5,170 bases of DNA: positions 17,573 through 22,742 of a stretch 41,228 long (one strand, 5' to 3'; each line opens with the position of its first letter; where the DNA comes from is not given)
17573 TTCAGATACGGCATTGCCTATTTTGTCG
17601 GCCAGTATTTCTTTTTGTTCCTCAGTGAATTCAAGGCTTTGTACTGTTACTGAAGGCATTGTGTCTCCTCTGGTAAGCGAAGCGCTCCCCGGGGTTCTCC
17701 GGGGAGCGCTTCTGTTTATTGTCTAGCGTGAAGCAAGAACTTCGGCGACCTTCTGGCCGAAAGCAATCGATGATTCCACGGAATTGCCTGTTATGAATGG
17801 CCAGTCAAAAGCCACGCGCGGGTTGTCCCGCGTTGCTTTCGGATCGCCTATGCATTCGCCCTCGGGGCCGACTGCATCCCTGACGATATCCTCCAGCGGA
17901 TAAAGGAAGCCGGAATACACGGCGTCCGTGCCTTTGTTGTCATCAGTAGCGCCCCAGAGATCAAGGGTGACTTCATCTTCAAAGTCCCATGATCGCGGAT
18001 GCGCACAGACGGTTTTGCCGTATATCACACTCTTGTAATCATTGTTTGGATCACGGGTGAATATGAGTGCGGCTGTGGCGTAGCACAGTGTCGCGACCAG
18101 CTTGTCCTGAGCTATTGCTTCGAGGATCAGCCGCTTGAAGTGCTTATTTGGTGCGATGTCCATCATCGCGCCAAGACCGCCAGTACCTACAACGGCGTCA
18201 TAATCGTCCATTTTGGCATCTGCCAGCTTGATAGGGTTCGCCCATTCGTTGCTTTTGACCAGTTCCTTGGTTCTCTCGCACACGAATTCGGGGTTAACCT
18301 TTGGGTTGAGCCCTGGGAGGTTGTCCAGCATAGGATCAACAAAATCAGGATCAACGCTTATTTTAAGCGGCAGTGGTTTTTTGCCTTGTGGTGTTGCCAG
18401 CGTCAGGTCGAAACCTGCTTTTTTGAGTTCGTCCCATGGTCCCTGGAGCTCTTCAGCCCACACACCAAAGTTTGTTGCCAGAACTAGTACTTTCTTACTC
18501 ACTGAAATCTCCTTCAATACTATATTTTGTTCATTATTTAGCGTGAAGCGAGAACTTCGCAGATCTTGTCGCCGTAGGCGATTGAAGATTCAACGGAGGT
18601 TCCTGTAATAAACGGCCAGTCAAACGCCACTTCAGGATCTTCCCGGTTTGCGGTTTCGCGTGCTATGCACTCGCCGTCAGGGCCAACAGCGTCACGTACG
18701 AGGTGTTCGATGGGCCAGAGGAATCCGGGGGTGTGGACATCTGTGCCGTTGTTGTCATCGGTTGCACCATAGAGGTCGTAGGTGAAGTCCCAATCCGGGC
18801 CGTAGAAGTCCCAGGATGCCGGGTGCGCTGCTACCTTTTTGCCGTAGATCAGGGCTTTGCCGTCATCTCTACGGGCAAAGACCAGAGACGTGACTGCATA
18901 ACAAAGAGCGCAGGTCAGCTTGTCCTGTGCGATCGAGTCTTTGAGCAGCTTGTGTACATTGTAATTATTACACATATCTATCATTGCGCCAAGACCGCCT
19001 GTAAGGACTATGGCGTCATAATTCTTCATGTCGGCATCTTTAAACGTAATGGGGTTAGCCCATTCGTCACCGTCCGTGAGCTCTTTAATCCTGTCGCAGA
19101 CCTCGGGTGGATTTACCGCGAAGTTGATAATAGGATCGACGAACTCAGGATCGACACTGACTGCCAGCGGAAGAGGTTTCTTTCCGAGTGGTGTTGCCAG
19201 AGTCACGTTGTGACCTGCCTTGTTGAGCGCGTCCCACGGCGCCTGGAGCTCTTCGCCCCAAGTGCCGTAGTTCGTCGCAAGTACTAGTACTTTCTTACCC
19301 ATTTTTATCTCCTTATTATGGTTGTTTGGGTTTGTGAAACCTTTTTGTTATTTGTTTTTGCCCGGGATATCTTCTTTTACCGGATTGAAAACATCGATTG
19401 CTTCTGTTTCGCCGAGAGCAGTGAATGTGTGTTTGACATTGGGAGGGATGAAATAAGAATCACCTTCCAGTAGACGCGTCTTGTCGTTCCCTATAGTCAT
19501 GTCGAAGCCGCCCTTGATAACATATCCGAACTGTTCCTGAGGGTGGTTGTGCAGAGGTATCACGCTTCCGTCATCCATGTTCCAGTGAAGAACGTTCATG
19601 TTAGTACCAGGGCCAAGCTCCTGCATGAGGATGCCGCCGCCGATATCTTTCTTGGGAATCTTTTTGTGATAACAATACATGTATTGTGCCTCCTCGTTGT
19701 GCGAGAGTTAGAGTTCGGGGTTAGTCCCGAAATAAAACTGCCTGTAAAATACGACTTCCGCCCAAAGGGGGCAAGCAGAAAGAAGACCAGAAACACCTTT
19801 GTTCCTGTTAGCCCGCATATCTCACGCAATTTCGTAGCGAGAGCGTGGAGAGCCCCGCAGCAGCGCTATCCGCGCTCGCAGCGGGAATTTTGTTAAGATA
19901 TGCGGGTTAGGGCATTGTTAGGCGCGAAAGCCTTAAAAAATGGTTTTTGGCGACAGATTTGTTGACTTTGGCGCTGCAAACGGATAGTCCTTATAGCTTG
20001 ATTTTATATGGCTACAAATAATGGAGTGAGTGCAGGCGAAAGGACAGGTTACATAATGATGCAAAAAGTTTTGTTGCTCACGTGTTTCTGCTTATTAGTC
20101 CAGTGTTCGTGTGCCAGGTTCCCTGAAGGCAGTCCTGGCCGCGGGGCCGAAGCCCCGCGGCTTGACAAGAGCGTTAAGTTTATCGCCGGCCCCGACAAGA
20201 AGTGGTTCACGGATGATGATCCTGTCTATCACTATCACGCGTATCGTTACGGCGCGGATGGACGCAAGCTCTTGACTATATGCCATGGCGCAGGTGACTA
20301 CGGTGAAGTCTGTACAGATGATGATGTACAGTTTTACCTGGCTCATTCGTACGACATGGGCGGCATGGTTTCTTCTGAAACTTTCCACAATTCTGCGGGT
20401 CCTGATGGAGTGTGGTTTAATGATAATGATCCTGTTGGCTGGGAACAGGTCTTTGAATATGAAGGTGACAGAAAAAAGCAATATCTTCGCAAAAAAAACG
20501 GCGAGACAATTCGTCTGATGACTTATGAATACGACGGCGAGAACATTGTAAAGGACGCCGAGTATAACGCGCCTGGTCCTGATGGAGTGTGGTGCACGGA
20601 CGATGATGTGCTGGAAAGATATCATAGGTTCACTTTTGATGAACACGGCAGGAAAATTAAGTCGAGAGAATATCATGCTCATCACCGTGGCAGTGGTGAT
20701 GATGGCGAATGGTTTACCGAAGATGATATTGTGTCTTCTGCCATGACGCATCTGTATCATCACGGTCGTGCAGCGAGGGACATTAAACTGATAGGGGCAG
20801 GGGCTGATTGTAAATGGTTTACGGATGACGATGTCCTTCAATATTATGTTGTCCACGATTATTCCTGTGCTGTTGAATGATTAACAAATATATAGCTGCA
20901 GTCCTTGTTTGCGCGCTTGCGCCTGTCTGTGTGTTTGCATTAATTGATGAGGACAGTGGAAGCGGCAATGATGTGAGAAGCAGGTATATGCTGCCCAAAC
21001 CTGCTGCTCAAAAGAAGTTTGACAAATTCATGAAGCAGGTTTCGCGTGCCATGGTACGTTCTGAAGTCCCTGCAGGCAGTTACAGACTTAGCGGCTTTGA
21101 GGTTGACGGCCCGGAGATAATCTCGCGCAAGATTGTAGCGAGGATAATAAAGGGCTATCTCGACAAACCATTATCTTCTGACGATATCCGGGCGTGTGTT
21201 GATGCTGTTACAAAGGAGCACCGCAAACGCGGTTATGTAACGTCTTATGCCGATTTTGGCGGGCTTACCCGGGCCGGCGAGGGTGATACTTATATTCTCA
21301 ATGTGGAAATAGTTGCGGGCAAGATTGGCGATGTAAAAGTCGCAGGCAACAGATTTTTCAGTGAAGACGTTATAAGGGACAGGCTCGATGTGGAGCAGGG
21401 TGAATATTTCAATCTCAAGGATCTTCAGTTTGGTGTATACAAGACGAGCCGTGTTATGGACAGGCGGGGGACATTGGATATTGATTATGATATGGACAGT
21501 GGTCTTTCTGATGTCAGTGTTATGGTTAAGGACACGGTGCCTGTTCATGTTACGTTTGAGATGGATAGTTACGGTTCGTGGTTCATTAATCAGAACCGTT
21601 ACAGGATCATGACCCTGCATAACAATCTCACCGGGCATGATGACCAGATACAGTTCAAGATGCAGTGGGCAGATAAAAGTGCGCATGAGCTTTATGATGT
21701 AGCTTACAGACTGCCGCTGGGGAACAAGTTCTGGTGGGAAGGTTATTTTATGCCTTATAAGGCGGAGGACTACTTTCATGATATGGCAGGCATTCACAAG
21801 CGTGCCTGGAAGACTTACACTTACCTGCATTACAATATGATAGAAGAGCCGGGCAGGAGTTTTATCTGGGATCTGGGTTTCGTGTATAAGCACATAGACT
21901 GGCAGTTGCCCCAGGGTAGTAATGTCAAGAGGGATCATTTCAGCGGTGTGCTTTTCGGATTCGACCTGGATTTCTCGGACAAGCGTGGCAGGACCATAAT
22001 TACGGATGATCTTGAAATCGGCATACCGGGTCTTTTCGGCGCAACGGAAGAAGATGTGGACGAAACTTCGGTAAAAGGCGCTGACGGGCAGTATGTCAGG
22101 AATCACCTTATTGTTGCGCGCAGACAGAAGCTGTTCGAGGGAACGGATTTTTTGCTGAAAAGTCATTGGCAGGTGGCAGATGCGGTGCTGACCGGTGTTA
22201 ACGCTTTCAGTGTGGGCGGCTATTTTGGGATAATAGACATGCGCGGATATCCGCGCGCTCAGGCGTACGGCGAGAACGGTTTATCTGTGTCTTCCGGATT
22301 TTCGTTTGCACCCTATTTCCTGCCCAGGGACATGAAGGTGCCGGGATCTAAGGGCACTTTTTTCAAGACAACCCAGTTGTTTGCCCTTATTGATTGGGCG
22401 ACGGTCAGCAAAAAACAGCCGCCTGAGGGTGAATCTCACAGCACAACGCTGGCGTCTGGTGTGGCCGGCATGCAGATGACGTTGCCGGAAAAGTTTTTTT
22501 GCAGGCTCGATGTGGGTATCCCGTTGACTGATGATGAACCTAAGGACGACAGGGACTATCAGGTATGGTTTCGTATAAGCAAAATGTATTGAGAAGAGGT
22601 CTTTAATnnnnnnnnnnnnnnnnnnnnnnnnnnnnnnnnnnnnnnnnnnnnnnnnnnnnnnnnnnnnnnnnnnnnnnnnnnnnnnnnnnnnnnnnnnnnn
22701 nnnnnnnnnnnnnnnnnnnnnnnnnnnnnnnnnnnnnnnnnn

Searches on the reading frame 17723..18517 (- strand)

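Call 5: search_protein_families(library=pfam, proteins=[window:17723-18517:-], max_evalue=0.001)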
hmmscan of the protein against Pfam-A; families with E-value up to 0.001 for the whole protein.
window:17723-18517:- (264 aa): 2 families
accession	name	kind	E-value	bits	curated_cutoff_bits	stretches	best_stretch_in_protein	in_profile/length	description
PF17124.11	ThiJ_like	-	4.4e-11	43.4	30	1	17-157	4-144/186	ThiJ/PfpI family-like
PF01965.30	DJ-1_PfpI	-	5.6e-09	36.5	26.6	1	8-152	1-108/165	DJ-1/PfpI family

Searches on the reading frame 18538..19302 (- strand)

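Call 5: search_protein_families(library=pfam, proteins=[window:18538-19302:-], max_evalue=0.001)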
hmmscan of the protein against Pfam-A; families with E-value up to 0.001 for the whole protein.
window:18538-19302:- (254 aa): 2 families
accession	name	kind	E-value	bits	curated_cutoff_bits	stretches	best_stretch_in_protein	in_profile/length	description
PF17124.11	ThiJ_like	-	1.9e-15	57.6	30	1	11-145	3-143/186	ThiJ/PfpI family-like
PF01965.30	DJ-1_PfpI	-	4.8e-12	46.4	26.6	1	3-144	1-111/165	DJ-1/PfpI family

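Call 60: search_protein_families(library=ncbifam, proteins=[window:18538-19302:-], max_evalue=0.001)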
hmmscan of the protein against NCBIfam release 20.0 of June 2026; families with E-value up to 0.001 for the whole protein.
window:18538-19302:- (254 aa): 3 families
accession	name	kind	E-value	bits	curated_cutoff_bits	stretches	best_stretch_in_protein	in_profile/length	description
NF003168.0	PRK04155.1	equivalog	4.8e-10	39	365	1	82-170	135-223/287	glyoxalase III HchA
TIGR01382.1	PfpI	subfamily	9e-10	38.3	139.05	1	6-162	2-123/169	DJ-1/PfpI/YhbO family deglycase/protease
TIGR01383.1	not_thiJ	equivalog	6.2e-08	32.6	131.25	1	86-161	55-125/180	DJ-1 family glyoxalase III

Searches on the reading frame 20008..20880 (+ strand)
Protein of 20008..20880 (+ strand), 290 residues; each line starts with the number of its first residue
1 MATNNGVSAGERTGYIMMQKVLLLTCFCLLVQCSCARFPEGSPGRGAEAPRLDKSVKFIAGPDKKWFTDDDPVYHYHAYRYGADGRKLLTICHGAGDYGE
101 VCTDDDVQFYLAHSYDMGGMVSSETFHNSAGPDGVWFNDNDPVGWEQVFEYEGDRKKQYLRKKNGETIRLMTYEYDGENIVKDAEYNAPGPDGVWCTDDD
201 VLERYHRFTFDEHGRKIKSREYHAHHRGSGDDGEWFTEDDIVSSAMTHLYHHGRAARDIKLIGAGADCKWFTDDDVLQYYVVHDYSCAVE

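Call 5: search_protein_families(library=pfam, proteins=[window:20008-20880:+], max_evalue=0.001)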
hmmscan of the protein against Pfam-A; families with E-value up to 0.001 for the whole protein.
window:20008-20880:+ (290 aa): 0 families

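Call 9: search_protein_families(library=pfam, proteins=[window:20008-20880:+], max_evalue=1)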
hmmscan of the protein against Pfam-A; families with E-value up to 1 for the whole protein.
window:20008-20880:+ (290 aa): 2 families
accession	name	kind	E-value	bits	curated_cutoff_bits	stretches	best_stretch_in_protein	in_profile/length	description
PF16151.10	DUF4859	-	0.031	14.6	22.6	1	161-199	31-68/120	Domain of unknown function (DUF4859)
PF21178.2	Itf52_C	-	0.68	10.1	27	0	102-119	15-32/51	Intraflagellar transport protein 52, C-terminal domain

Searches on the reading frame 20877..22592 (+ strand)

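Call 5: search_protein_families(library=pfam, proteins=[window:20877-22592:+], max_evalue=0.001)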
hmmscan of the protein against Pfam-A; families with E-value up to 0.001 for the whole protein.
window:20877-22592:+ (571 aa): 3 families
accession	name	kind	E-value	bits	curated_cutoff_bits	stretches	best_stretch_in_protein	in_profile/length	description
PF08479.16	POTRA_2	-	1.4e-09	38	24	1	71-127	3-59/76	POTRA domain, ShlB-type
PF03865.19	ShlB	-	2.5e-07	30.9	22.7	0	209-283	1-80/311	Haemolysin secretion/activation protein ShlB/FhaC/HecB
PF07244.20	POTRA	-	3.6e-06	28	21.3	1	149-201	2-54/79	Surface antigen variable number repeat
